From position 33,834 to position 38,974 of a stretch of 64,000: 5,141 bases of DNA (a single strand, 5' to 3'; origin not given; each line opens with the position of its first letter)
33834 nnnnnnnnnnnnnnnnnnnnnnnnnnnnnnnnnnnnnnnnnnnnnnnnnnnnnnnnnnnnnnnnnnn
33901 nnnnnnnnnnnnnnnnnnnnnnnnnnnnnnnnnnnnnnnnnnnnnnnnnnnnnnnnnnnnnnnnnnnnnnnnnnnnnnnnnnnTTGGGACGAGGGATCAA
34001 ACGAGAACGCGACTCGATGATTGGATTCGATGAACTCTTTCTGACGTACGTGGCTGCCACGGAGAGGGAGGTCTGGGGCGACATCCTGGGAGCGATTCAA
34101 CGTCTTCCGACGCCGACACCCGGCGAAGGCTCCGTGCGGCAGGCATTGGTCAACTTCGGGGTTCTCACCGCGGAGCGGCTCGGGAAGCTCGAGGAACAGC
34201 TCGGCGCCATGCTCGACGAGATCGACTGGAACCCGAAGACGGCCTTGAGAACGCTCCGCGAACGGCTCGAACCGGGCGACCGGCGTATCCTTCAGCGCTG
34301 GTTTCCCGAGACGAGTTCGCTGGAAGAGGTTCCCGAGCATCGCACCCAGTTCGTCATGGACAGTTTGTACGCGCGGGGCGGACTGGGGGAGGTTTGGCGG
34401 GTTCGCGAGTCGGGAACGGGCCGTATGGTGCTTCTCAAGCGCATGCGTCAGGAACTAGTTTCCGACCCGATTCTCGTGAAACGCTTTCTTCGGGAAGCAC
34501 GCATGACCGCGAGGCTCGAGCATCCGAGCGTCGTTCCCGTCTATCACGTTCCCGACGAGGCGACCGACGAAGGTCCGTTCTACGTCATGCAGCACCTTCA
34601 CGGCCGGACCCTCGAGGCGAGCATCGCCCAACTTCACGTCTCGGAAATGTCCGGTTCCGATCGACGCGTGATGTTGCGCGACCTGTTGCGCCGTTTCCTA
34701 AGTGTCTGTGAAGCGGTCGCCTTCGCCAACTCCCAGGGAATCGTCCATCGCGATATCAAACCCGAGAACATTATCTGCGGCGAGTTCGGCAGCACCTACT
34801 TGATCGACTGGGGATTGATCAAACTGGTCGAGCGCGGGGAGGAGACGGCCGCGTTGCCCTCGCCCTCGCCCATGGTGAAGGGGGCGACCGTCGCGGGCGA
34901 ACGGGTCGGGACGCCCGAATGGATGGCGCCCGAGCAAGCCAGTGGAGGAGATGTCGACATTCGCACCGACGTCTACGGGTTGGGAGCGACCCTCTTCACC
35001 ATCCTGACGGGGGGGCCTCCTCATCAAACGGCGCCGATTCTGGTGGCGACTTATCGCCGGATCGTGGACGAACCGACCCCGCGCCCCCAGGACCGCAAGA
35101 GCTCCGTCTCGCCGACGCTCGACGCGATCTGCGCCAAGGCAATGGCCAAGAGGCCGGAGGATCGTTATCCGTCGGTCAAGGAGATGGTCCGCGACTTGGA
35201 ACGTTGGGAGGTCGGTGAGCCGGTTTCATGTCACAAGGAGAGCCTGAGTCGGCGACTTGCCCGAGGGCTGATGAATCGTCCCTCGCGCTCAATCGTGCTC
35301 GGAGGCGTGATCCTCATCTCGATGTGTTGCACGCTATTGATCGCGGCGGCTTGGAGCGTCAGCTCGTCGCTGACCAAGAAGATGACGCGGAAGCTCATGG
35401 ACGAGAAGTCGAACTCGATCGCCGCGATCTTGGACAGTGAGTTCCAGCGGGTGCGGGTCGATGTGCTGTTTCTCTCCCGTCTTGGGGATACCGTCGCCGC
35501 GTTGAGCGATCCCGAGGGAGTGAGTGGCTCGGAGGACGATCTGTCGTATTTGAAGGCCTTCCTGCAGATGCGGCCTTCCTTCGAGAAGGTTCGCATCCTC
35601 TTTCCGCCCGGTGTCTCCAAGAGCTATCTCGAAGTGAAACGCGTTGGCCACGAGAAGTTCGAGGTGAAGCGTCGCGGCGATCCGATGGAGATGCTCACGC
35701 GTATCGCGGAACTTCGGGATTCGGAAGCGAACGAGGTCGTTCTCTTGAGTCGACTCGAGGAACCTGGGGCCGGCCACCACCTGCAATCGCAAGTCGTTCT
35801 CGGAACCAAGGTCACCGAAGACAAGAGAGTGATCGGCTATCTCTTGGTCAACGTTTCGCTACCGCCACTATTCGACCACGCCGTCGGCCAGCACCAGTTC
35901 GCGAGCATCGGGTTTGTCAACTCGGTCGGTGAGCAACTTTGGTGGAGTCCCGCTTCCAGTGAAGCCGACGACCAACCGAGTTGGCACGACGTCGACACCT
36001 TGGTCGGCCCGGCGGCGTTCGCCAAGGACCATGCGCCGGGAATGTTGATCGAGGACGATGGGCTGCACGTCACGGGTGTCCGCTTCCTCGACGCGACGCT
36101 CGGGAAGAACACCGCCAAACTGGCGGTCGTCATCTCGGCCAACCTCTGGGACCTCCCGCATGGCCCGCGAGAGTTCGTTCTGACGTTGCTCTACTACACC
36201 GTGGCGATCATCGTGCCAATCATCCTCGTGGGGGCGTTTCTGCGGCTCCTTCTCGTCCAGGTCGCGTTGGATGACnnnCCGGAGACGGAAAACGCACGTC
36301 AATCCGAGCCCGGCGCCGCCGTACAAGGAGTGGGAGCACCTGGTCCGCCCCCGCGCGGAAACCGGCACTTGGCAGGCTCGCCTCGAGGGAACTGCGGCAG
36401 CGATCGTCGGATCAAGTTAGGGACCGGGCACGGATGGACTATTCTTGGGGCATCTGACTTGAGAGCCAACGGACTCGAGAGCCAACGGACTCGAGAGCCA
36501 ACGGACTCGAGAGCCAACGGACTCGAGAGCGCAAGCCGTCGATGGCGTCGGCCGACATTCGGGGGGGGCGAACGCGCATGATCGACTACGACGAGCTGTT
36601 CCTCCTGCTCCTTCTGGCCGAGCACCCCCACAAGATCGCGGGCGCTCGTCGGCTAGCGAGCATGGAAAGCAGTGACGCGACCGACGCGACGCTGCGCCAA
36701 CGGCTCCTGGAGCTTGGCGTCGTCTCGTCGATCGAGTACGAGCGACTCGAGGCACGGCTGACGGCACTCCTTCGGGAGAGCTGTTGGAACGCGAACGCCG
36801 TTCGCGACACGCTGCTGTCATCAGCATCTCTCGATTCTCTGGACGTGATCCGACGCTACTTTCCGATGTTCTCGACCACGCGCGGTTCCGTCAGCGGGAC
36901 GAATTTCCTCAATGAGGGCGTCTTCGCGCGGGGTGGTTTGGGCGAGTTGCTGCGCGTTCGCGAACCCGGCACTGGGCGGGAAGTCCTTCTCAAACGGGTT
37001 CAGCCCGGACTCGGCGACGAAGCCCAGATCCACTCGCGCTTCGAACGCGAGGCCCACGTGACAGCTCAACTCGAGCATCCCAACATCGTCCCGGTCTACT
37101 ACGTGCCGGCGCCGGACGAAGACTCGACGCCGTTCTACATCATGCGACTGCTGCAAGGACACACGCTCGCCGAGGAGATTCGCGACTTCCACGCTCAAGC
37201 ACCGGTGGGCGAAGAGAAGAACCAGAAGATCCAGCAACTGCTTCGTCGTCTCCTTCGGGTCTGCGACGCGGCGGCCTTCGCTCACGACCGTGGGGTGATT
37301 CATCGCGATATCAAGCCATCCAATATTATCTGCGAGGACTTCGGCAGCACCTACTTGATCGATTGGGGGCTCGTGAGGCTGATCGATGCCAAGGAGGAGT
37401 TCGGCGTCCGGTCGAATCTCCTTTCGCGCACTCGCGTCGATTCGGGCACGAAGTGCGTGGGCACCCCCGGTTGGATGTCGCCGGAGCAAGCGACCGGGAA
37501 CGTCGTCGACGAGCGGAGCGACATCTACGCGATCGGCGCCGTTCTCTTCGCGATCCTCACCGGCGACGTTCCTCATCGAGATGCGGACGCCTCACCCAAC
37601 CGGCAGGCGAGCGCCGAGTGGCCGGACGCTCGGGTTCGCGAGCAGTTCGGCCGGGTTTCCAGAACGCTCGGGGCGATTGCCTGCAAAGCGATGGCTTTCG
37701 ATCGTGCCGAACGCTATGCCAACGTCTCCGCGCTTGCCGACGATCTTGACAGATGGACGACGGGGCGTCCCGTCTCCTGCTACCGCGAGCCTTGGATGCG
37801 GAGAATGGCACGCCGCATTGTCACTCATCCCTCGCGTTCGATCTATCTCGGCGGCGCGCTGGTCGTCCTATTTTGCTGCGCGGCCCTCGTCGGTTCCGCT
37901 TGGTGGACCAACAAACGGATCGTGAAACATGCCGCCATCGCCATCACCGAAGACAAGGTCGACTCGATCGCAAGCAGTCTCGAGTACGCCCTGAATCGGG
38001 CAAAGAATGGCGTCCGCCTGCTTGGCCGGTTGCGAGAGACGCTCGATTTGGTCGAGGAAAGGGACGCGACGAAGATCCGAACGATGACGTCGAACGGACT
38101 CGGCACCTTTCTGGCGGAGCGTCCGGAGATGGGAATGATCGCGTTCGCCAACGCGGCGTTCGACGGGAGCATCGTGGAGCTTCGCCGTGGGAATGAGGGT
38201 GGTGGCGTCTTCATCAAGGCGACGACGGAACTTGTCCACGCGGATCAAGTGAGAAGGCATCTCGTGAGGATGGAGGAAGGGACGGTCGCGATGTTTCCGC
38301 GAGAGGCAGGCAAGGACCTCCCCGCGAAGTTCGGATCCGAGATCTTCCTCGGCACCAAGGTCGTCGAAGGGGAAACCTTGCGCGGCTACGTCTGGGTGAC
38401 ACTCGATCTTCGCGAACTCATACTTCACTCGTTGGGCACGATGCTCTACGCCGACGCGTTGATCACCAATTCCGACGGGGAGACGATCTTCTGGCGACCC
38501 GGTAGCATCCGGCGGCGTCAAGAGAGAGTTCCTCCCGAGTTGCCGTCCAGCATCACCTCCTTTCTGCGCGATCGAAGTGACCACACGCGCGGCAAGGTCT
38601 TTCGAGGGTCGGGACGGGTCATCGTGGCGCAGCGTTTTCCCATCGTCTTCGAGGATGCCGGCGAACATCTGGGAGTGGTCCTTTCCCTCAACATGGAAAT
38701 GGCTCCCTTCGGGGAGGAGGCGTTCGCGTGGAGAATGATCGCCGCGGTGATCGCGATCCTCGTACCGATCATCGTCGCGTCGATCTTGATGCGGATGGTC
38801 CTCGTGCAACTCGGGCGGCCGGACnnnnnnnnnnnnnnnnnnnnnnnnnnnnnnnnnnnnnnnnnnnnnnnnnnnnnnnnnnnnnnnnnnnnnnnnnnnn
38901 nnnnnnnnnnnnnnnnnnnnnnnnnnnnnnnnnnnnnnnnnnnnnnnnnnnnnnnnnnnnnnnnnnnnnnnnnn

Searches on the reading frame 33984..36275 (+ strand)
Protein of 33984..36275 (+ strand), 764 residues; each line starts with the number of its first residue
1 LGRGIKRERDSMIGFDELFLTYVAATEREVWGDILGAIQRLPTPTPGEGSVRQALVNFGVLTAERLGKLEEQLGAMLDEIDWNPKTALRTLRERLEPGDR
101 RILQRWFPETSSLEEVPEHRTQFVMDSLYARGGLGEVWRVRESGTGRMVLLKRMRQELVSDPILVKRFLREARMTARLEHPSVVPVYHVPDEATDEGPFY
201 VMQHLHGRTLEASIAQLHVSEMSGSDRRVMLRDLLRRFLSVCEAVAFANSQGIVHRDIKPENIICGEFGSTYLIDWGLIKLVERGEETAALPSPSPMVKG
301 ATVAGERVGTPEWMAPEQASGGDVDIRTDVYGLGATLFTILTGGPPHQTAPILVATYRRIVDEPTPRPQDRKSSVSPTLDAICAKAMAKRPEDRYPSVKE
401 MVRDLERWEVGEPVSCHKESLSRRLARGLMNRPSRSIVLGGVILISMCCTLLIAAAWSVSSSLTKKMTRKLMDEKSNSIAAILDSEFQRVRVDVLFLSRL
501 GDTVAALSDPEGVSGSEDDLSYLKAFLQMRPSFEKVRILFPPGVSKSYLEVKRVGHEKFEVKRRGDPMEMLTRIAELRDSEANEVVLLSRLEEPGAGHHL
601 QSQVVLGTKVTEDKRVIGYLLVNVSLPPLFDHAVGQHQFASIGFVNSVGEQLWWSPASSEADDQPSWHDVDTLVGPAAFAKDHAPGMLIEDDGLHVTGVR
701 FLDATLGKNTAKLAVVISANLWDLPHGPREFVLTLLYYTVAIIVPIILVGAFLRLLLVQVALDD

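Call 30: search_protein_families(library=pfam, proteins=[window:33984-36275:+], max_evalue=0.0001)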
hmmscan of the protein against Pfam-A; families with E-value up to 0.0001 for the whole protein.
window:33984-36275:+ (764 aa): 3 families
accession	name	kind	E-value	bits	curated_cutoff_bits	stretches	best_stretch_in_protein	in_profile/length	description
PF00069.31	Pkinase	-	6.1e-31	108.2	31.7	1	131-401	9-257/263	Protein kinase domain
PF07714.23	PK_Tyr_Ser-Thr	-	5.5e-20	72.2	23.1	1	131-405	9-258/258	Protein tyrosine and serine/threonine kinase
PF01636.29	APH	-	1.1e-06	29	23.2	0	234-279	150-197/239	Phosphotransferase enzyme family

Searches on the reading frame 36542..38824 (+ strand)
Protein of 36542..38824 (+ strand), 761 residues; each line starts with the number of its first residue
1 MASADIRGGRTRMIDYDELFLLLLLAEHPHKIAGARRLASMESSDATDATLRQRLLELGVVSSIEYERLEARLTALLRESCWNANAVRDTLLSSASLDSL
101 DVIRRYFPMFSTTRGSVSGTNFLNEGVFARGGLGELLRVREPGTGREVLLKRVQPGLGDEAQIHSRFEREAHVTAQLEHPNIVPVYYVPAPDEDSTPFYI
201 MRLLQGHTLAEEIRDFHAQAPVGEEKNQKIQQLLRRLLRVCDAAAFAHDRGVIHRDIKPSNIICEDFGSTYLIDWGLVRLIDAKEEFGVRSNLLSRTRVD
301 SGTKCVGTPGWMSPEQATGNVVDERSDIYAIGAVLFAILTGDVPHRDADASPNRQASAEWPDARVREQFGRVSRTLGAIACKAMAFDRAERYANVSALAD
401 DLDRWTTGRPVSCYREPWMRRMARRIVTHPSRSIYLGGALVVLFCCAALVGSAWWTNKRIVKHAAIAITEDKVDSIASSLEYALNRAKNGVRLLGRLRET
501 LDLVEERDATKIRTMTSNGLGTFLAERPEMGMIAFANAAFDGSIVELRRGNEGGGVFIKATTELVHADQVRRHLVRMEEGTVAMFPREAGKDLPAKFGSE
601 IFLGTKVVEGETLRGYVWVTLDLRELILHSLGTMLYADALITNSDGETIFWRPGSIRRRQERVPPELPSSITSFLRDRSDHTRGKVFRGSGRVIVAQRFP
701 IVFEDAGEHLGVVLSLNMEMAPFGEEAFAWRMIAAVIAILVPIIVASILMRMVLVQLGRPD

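Call 30: search_protein_families(library=pfam, proteins=[window:36542-38824:+], max_evalue=0.0001)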
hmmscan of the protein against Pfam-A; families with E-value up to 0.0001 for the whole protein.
window:36542-38824:+ (761 aa): 4 families
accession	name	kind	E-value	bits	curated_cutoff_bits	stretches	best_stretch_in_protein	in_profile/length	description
PF00069.31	Pkinase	-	3.2e-29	102.6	31.7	1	130-392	9-252/263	Protein kinase domain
PF07714.23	PK_Tyr_Ser-Thr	-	1.7e-20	73.9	23.1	1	123-351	7-211/258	Protein tyrosine and serine/threonine kinase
PF01636.29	APH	-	7.6e-10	39.4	23.2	1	223-289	139-208/239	Phosphotransferase enzyme family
PF03109.22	ABC1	-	6.9e-05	22.5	22.9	0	167-300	110-236/244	ABC1 atypical kinase-like domain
